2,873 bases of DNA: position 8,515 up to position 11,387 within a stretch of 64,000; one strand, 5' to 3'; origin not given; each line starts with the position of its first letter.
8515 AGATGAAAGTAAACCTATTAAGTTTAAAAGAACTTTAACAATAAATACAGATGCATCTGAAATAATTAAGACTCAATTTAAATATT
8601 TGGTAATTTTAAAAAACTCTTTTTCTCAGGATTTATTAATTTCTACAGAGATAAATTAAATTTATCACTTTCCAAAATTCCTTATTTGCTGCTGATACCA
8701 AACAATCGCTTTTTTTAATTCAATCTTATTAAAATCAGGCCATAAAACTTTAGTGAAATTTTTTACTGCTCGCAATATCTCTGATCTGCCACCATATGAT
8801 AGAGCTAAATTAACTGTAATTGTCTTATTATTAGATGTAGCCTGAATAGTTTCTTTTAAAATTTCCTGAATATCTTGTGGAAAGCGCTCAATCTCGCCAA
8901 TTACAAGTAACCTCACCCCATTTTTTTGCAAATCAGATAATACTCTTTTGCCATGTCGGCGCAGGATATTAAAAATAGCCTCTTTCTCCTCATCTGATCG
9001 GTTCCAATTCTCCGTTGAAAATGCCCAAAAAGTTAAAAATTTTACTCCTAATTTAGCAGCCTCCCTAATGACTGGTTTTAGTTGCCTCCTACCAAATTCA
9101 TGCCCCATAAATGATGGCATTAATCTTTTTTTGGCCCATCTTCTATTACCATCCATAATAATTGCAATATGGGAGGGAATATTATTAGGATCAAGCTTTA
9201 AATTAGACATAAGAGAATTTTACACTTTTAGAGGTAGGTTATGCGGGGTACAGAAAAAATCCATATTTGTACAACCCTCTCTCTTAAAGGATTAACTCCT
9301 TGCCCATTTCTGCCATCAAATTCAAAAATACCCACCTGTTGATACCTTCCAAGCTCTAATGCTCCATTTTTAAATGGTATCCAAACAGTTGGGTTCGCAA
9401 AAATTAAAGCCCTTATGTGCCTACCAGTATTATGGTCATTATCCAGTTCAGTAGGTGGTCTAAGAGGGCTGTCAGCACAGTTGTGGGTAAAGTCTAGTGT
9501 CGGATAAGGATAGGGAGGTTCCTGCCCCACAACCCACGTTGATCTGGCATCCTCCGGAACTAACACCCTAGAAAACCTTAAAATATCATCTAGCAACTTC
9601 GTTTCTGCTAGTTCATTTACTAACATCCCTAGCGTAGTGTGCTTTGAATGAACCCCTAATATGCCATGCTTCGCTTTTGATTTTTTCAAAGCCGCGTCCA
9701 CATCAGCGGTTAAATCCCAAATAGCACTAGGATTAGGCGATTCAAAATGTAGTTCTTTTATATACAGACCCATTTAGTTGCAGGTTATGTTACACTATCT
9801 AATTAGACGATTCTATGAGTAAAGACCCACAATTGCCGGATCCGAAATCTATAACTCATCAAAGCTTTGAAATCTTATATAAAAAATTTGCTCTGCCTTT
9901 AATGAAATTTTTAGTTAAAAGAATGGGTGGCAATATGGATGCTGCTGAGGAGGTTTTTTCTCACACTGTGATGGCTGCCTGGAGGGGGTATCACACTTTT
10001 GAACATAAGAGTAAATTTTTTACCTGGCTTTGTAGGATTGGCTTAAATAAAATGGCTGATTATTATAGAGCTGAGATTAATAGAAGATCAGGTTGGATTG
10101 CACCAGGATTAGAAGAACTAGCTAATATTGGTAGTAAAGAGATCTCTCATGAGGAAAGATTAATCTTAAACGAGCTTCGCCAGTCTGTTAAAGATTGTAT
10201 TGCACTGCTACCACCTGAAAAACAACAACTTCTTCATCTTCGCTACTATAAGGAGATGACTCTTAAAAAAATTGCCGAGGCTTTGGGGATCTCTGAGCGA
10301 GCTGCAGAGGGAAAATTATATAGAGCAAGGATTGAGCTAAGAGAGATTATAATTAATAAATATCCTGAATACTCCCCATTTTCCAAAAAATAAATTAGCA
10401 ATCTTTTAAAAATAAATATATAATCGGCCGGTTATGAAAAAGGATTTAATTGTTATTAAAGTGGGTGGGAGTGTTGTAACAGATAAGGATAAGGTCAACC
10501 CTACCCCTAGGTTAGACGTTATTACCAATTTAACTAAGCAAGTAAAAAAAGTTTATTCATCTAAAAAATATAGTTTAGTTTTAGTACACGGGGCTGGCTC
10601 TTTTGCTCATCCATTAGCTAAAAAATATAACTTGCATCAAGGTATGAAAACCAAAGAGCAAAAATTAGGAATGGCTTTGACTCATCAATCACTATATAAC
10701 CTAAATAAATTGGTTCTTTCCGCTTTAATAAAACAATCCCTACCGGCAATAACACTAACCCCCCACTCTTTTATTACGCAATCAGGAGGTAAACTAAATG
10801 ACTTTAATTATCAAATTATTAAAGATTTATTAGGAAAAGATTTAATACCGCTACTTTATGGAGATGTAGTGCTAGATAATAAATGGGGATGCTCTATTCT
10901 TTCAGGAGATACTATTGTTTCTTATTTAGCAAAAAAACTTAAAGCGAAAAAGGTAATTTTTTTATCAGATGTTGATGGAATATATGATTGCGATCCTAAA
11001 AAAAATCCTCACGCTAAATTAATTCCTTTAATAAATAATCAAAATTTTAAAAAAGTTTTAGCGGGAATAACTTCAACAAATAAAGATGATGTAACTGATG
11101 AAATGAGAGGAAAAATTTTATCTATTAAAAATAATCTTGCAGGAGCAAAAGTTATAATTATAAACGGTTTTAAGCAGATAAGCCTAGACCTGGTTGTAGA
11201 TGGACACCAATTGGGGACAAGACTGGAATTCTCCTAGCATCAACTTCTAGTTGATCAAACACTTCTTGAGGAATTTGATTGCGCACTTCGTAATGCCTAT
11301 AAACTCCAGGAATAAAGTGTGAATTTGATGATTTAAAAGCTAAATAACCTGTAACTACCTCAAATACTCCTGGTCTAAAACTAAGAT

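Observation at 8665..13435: Isoprenoid gene cluster: UppS, isopentenyl-phosphate kinase, a Nudix hydrolase, an IDI-1-like protein and IspH, with no other MEP or mevalonate genes in view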

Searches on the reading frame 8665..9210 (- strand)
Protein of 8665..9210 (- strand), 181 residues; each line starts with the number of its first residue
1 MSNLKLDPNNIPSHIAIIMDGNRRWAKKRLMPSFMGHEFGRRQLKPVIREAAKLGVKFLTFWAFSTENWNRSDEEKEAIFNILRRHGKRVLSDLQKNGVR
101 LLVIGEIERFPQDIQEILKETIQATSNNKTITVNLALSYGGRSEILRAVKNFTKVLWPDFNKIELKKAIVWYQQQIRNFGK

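Call 3: search_protein_families(library=pfam, proteins=[window:8665-9210:-], max_evalue=0.01)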
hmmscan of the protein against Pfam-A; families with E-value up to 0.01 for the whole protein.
window:8665-9210:- (181 aa): 1 family
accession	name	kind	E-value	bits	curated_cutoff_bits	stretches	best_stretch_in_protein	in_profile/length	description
PF01255.24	Prenyltransf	-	1.7e-50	172.1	27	2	18-152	1-136/219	Putative undecaprenyl diphosphate synthase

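Call 4: search_protein_families(library=ncbifam, proteins=[window:8665-9210:-], max_evalue=0.01)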
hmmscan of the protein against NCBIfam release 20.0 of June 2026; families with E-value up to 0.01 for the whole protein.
window:8665-9210:- (181 aa): 17 families
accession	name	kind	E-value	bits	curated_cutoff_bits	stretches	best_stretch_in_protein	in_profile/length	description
NF011405.0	PRK14830.1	equivalog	1.4e-56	191.9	304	2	5-153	16-164/251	undecaprenyl pyrophosphate synthase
NF011406.0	PRK14831.1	subfamily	1.4e-52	178.4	375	2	4-152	16-164/256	undecaprenyl pyrophosphate synthase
TIGR00055.1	uppS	equivalog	1.2e-49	168.7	109.55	2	11-152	1-142/228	polyprenyl diphosphate synthase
NF011408.0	PRK14834.1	equivalog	7.4e-49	166.4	348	1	6-153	12-159/252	isoprenyl transferase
NF011411.0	PRK14838.1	equivalog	7.1e-47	159.8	417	2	5-153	6-152/244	isoprenyl transferase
NF011407.0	PRK14833.1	equivalog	4.4e-44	150.9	325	2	10-151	3-144/233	di-trans,poly-cis-decaprenylcistransferase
NF011410.0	PRK14837.1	equivalog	1.1e-40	139.6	342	1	9-152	4-147/230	undecaprenyl pyrophosphate synthase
NF011412.0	PRK14839.1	equivalog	8.2e-39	133.4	334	1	13-150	11-148/240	di-trans,poly-cis-decaprenylcistransferase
NF011413.0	PRK14840.1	equivalog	1.7e-38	132.7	410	1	8-152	15-163/250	isoprenyl transferase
NF011409.0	PRK14835.1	equivalog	2.4e-36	125.5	425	1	10-152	44-188/279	isoprenyl transferase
NF007596.1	PRK10240.1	equivalog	1.6e-35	122.7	418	1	9-151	13-155/251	(2E,6E)-farnesyl-diphosphate-specific ditrans,polycis-undecaprenyl-diphosphate synthase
NF011403.0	PRK14828.1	equivalog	3.5e-35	121.6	348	1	5-151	22-166/258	isoprenyl transferase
NF011404.0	PRK14829.1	equivalog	3.9e-35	121.4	372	1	8-153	27-172/260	isoprenyl transferase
NF011414.0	PRK14841.1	equivalog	6.4e-35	120.9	401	1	10-152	2-144/233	isoprenyl transferase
NF011415.0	PRK14842.1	equivalog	2.4e-34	118.8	360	2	5-150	2-147/241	isoprenyl transferase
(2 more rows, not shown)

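Call 84: list_cluster_members(proteins=[window:8665-9210:-, L001:5553-6260:+, window:11170-11823:-, window:9228-9773:-])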
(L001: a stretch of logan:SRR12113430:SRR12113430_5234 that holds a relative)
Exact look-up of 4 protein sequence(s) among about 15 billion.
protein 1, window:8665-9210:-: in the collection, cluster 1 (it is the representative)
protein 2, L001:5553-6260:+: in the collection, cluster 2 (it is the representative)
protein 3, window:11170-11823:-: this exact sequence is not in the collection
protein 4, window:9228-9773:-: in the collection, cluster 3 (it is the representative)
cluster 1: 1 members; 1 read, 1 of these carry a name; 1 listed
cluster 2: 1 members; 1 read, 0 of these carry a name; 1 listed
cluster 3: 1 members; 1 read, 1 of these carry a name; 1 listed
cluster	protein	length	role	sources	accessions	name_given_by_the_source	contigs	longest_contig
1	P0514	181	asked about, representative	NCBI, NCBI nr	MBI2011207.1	di-trans,poly-cis-decaprenylcistransferase [Candidatus Daviesbacteria bacterium]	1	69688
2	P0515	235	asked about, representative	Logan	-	-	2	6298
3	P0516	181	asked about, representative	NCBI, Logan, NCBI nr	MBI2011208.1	YjbQ family protein [Candidatus Daviesbacteria bacterium]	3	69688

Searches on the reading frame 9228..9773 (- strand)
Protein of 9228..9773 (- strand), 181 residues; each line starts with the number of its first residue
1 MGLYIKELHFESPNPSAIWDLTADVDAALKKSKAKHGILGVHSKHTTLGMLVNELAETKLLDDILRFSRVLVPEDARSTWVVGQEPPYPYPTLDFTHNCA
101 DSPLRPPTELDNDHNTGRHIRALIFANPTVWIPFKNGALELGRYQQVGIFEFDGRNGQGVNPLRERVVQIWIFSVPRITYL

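Call 3: search_protein_families(library=pfam, proteins=[window:9228-9773:-], max_evalue=0.01)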
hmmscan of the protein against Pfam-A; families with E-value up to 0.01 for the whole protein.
window:9228-9773:- (181 aa): 1 family
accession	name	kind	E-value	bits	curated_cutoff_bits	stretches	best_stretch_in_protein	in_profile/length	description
PF01894.22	UPF0047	-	3.7e-19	69.4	27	1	20-157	1-109/117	Uncharacterised protein family UPF0047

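Call 4: search_protein_families(library=ncbifam, proteins=[window:9228-9773:-], max_evalue=0.01)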
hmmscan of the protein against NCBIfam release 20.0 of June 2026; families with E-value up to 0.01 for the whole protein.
window:9228-9773:- (181 aa): 1 family
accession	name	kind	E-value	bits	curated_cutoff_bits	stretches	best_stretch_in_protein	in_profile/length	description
TIGR00149.1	TIGR00149_YjbQ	hypoth_equivalog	1.9e-17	63.2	67.75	2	12-78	7-73/132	secondary thiamine-phosphate synthase enzyme YjbQ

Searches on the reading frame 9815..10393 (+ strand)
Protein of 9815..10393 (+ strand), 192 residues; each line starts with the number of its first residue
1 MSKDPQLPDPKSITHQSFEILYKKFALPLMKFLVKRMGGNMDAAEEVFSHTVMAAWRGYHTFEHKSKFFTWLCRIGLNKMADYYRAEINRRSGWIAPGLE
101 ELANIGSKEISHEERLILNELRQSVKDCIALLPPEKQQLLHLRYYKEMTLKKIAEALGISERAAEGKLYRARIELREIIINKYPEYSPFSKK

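Call 3: search_protein_families(library=pfam, proteins=[window:9815-10393:+], max_evalue=0.01)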
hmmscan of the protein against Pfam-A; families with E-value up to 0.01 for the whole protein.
window:9815-10393:+ (192 aa): 4 families
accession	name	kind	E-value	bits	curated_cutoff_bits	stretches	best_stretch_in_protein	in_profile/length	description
PF08281.18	Sigma70_r4_2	-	8.5e-12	45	25.7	1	123-174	2-53/54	Sigma-70, region 4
PF04542.20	Sigma70_r2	-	1.7e-10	40.9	24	1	27-86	6-67/71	Sigma-70 region 2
PF04545.22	Sigma70_r4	-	3.3e-09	36.6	24.1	1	129-163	2-36/50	Sigma-70, region 4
PF07638.17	Sigma70_ECF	-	8.7e-07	29.4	21.1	1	57-175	64-179/185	ECF sigma factor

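Call 4: search_protein_families(library=ncbifam, proteins=[window:9815-10393:+], max_evalue=0.01)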
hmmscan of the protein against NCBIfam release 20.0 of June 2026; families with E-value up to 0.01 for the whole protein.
window:9815-10393:+ (192 aa): 88 families (the best 25 are shown)
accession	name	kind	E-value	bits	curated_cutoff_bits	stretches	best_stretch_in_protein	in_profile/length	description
TIGR02937.1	sigma70-ECF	superfamily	7e-25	87.6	42.9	1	19-177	4-163/165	sigma-70 family RNA polymerase sigma factor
TIGR02985.1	Sig70_bacteroi1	subfamily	8.7e-23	81.3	126.4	1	16-178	1-161/162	RNA polymerase sigma-70 factor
TIGR02989.1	Sig-70_gvs1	subfamily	2.2e-22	79.7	124.55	1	18-177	3-156/158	RNA polymerase sigma-70 factor, Rhodopirellula/Verrucomicrobium family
NF004113.0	PRK05602.1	equivalog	2.1e-20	73.2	208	1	26-182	54-204/211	RNA polymerase sigma factor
NF009166.1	PRK12513.1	equivalog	8.8e-20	71.2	206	1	16-179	22-186/193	RNA polymerase sigma factor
TIGR02950.1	SigM_subfam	subfamily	7.7e-19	68.1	147.95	1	19-178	3-157/159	RNA polymerase sigma factor, SigM family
NF006930.0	PRK09415.1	subfamily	1.9e-18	66.9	198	1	40-179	39-175/179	RNA polymerase factor sigma C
NF007215.0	PRK09637.1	equivalog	6.3e-17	62.1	212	1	19-180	4-155/181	RNA polymerase sigma factor SigZ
NF008888.0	PRK11922.1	equivalog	4.2e-16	59.3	204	1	42-180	55-197/231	RNA polymerase sigma factor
NF007223.0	PRK09641.1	equivalog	6.3e-16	58.7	209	1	34-179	35-184/187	RNA polymerase sigma factor SigW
NF058625.1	sigma_PG0214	equivalog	2.2e-15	56.8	130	1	29-183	17-165/170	GFO_1088 family ECF-type sigma factor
NF009168.0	PRK12515.1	subfamily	3.2e-15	56.1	236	1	17-179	23-179/189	RNA polymerase sigma factor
TIGR02952.1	Sig70_famx2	equivalog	5.2e-15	55.8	206.45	1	16-176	11-167/170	ECF subfamily RNA polymerase sigma factor, BldN family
TIGR02959.1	SigZ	equivalog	1.3e-14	54.4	168.65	1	23-180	2-149/170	RNA polymerase sigma factor SigZ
TIGR02948.1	SigW_bacill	equivalog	1.5e-14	54.5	243.1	1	33-177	34-182/187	RNA polymerase sigma factor SigW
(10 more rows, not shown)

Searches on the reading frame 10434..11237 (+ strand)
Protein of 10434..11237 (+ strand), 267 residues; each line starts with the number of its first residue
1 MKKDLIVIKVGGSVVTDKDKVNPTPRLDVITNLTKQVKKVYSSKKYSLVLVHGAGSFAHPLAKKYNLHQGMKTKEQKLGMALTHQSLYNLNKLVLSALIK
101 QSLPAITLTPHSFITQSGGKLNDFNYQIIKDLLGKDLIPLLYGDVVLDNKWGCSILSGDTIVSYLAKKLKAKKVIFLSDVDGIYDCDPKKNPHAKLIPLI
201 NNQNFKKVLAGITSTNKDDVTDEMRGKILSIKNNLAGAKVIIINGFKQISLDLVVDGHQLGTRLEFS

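Call 3: search_protein_families(library=pfam, proteins=[window:10434-11237:+], max_evalue=0.01)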
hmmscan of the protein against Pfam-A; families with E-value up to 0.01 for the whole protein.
window:10434-11237:+ (267 aa): 1 family
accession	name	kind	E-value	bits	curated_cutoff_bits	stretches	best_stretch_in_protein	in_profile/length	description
PF00696.33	AA_kinase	-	8.1e-49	166.9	24.9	1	5-244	2-234/234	Amino acid kinase family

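Call 4: search_protein_families(library=ncbifam, proteins=[window:10434-11237:+], max_evalue=0.01)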
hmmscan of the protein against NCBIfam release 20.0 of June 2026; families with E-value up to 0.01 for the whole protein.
window:10434-11237:+ (267 aa): 30 families (the best 25 are shown)
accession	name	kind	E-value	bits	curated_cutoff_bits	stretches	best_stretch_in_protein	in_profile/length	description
NF040647.1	IPPK_Arch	equivalog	6.3e-68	228.8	120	1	6-261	1-256/259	isopentenyl phosphate kinase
TIGR00761.1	argB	equivalog_domain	1.7e-16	60.5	151.3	1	6-235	2-222/231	acetylglutamate kinase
TIGR02076.1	pyrH_arch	equivalog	2.2e-14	53.6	158.05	1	157-263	117-220/222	UMP kinase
TIGR01027.1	proB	equivalog_domain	2.4e-14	53.3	186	1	6-264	3-251/363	glutamate 5-kinase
TIGR01092.1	P5CS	equivalog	1.8e-13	49.6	796.75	1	5-262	9-271/715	delta l-pyrroline-5-carboxylate synthetase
NF000338.1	fomA_AB016934.1.gene6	equivalog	5.2e-11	42.1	550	1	1-248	1-238/266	fosfomycin resistance kinase FomA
NF000122.1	485965_fosC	equivalog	6.1e-10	39.4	350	1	135-242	54-158/182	fosfomycin resistance kinase FosC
NF040622.1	MfnE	equivalog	1.8e-09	37.6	300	1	105-215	66-170/211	[5-(aminomethyl)furan-3-yl]methyl phosphate kinase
TIGR02075.1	pyrH_bact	equivalog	1.9e-09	37.5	243.9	1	6-204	4-184/233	UMP kinase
NF006234.1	PRK08373.1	subfamily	9.8e-09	34.9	237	1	159-205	189-235/338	aspartate kinase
TIGR00657.1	asp_kinases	subfamily_domain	4.7e-08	32.5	208.7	1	159-201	195-237/442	aspartate kinase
TIGR02078.1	AspKin_pair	subfamily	3.4e-07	30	242.4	1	126-203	147-226/327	putative Pyrococcus aspartate kinase subunit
TIGR00656.1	asp_kin_monofn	equivalog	3.5e-07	29.6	402.25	1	4-201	2-203/407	aspartate kinase, monofunctional class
NF005159.0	PRK06635.2-3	equivalog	2.6e-06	26.7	379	1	126-202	125-204/406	aspartate kinase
NF010659.0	PRK14058.1-1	equivalog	2.7e-06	26.7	223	1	119-210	133-220/267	[LysW]-aminoadipate kinase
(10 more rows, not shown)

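Call 54: search_solved_structures(query=window:10434-11237:+, max_evalue=0.001, show_alignments=1)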
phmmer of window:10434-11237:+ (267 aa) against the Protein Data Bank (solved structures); distinct sequences matched with E-value up to 0.001: 27.
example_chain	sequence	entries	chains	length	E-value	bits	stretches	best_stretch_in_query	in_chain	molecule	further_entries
8u0k_A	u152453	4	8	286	3.2e-44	154.5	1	5-265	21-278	Isopentenyl phosphate kinase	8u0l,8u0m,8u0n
3ll9_A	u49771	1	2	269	2.3e-40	141.9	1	5-246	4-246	Isopentenyl phosphate kinase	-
3k4o_A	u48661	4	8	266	1.6e-35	126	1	5-267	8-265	isopentenyl phosphate kinase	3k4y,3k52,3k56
7n9d_A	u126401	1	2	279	2.1e-34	122.3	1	5-229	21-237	Isopentenyl phosphate kinase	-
7lnt_A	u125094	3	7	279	2.9e-34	121.9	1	5-229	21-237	Isopentenyl phosphate kinase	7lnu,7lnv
7lnw_A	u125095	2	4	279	1.4e-33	119.6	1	5-229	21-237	Isopentenyl phosphate kinase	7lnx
3lkk_A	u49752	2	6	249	2.7e-28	102.3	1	5-214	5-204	Gamma-glutamyl kinase related protein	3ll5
2bmu_A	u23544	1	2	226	6.1e-11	45.5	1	159-265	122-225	URIDYLATE KINASE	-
2bri_A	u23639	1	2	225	6.4e-11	45.4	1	159-265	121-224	URIDYLATE KINASE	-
2brx_A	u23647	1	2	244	8.2e-11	45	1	159-265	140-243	URIDYLATE KINASE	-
2ji5_A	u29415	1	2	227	8.3e-11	45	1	159-265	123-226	URIDYLATE KINASE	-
3d40_A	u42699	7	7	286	5.2e-09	39.1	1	2-246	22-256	FomA protein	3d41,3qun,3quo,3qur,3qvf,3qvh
8y2h_B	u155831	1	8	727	6e-07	32.4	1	6-263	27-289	Delta-1-pyrroline-5-carboxylate synthase A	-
7qrh_AAA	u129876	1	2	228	8e-07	32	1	117-216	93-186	Aspartate/glutamate/uridylate kinase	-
2jj4_A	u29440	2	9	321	3.3e-06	29.9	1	119-210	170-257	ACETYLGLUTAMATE KINASE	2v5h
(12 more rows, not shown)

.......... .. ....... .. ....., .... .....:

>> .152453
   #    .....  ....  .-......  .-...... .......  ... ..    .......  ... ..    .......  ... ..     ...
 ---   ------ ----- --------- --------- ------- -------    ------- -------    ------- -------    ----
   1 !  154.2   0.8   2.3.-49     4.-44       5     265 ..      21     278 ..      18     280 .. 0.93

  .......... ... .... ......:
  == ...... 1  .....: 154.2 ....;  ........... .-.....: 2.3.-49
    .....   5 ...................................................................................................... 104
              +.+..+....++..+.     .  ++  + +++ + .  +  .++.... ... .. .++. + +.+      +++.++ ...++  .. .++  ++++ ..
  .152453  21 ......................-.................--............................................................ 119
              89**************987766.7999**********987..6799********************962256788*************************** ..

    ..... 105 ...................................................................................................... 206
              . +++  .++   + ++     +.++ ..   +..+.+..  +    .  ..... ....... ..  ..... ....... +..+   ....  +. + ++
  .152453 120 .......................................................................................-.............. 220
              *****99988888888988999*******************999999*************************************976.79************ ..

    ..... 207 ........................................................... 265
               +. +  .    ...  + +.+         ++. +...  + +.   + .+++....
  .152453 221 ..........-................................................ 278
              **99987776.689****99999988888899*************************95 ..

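Call 81: list_cluster_members(proteins=[P0121, P0001, P0245, P0318, window:10434-11237:+, window:13455-14210:-])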
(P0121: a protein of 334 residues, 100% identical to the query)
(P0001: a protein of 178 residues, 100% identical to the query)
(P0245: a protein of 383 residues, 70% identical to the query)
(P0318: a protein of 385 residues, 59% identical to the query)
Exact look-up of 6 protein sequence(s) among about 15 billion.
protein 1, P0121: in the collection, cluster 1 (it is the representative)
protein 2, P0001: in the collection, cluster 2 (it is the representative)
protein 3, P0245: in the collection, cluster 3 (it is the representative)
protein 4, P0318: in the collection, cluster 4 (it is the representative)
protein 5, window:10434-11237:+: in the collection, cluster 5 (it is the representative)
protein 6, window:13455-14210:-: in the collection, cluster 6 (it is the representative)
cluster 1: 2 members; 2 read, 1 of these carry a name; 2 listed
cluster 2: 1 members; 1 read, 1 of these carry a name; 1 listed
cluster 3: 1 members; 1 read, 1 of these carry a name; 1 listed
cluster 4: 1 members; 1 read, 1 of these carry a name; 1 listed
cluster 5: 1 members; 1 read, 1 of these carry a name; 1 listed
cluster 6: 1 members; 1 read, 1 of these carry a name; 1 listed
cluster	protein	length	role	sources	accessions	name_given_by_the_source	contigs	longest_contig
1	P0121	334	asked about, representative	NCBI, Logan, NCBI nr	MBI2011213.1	hypothetical protein HYS91_00445 [Candidatus Daviesbacteria bacterium] | hypothetical protein [Candidatus Daviesbacteria bacterium]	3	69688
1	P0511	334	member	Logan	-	-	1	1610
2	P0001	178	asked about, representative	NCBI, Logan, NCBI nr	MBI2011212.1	NUDIX domain-containing protein [Candidatus Daviesbacteria bacterium]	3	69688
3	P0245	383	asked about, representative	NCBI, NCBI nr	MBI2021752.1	1-deoxy-D-xylulose-5-phosphate reductoisomerase [Candidatus Daviesbacteria bacterium]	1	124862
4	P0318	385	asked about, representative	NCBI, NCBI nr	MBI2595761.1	1-deoxy-D-xylulose-5-phosphate reductoisomerase [Candidatus Daviesbacteria bacterium]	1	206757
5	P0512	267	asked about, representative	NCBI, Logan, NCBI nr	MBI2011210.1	isopentenyl phosphate kinase family protein [Candidatus Daviesbacteria bacterium]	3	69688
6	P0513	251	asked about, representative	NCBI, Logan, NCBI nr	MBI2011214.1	ZIP family metal transporter [Candidatus Daviesbacteria bacterium]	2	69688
